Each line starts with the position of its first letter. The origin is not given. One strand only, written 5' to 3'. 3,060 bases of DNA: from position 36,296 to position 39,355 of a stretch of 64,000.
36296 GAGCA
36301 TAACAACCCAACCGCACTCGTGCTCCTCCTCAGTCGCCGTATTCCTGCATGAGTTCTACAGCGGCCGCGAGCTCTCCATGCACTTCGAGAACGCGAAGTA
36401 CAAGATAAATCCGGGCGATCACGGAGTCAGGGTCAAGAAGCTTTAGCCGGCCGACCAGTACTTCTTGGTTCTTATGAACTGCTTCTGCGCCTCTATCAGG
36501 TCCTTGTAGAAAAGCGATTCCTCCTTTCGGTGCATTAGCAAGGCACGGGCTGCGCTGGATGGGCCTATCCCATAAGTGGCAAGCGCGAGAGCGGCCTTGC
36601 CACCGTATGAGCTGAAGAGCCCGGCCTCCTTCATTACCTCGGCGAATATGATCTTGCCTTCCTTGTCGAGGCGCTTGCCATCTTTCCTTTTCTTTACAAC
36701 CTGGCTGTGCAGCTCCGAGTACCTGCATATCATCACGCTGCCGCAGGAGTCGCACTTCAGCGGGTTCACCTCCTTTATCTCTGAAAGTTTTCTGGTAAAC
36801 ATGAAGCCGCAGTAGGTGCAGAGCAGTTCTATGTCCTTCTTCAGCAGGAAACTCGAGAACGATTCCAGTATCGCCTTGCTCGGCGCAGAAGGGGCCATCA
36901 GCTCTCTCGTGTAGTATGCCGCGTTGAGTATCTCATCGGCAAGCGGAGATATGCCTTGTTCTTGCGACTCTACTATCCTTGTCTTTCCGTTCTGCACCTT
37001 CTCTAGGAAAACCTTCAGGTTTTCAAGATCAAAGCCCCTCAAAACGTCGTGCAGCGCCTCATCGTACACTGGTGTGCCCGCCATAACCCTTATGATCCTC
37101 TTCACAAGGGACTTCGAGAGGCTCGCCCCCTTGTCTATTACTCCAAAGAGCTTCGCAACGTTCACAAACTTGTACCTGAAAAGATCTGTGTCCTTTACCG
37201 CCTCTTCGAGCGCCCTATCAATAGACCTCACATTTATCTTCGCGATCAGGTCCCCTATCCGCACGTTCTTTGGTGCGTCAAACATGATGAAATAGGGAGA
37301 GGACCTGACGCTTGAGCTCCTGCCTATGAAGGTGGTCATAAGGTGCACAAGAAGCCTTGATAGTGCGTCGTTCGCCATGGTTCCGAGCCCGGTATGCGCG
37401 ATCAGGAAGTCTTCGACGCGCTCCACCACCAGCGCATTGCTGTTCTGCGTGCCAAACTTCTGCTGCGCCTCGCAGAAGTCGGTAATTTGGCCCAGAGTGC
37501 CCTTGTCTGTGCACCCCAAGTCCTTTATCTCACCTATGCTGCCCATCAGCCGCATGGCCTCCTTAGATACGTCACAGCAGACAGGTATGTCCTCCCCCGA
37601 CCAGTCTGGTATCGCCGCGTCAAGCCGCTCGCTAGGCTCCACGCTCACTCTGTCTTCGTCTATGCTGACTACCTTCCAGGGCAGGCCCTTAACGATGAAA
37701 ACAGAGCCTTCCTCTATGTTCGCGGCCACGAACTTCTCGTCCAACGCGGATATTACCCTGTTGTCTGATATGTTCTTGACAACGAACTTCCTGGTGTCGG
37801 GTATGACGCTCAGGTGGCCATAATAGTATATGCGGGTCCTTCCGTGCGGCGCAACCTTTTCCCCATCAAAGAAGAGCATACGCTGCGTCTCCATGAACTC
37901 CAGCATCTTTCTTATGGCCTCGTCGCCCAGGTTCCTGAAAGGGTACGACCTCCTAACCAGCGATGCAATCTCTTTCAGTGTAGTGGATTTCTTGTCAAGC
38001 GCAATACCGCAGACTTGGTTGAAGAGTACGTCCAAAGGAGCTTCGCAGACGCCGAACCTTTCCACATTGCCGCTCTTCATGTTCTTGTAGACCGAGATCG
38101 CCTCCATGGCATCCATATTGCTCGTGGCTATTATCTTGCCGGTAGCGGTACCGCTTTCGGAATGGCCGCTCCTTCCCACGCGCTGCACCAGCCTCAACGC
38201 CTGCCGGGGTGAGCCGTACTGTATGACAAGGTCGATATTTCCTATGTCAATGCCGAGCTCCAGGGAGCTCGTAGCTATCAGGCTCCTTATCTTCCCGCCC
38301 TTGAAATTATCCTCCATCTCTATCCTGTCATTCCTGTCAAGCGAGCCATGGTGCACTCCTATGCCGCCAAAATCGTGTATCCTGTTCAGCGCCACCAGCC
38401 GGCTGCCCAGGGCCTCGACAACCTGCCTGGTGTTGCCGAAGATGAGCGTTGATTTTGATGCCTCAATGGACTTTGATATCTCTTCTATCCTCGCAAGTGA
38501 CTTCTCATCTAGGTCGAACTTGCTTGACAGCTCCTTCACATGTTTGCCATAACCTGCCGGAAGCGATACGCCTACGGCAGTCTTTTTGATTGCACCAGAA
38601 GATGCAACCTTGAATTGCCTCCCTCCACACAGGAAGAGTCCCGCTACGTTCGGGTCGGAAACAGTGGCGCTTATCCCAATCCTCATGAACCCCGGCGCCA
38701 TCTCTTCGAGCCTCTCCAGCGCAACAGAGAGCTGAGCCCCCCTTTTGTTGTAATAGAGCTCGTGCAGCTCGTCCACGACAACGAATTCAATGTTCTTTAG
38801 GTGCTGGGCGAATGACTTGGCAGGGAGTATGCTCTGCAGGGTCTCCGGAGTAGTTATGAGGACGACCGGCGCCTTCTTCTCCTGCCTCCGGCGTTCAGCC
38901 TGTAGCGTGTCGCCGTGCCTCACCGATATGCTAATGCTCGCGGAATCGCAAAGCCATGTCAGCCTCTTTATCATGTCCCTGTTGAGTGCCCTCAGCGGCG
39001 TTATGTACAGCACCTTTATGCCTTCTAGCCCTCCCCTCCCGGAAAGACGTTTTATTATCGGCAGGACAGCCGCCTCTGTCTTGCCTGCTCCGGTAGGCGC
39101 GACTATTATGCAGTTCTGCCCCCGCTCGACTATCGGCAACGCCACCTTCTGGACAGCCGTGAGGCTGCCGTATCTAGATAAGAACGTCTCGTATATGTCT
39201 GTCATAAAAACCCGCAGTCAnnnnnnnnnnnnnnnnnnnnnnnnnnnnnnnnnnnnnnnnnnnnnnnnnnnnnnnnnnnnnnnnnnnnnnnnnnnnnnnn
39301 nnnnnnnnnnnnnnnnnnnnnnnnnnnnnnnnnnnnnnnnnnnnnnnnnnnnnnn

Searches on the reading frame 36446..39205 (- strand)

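Call 74: search_protein_families(library=pfam, proteins=[window:36446-39205:-], max_evalue=0.0001)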
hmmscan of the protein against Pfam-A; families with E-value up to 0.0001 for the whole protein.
window:36446-39205:- (920 aa): 5 families
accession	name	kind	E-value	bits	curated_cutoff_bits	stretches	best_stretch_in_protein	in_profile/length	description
PF00270.35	DEAD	-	1.5e-34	119.5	26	1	16-186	1-163/167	DEAD/DEAH box helicase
PF08494.16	DEAD_assoc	-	2.8e-24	86.4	23.5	1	590-756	5-191/191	DEAD/H associated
PF00271.37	Helicase_C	-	8e-20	71.6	23.5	1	244-348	10-108/110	Helicase conserved C-terminal domain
PF19306.5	WH_Lhr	-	1.8e-15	57.1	27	1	375-527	2-163/168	Large helicase-related protein, winged helix domain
PF04851.21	ResIII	-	7.3e-14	52.4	22.5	1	16-183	10-163/164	Type III restriction enzyme, res subunit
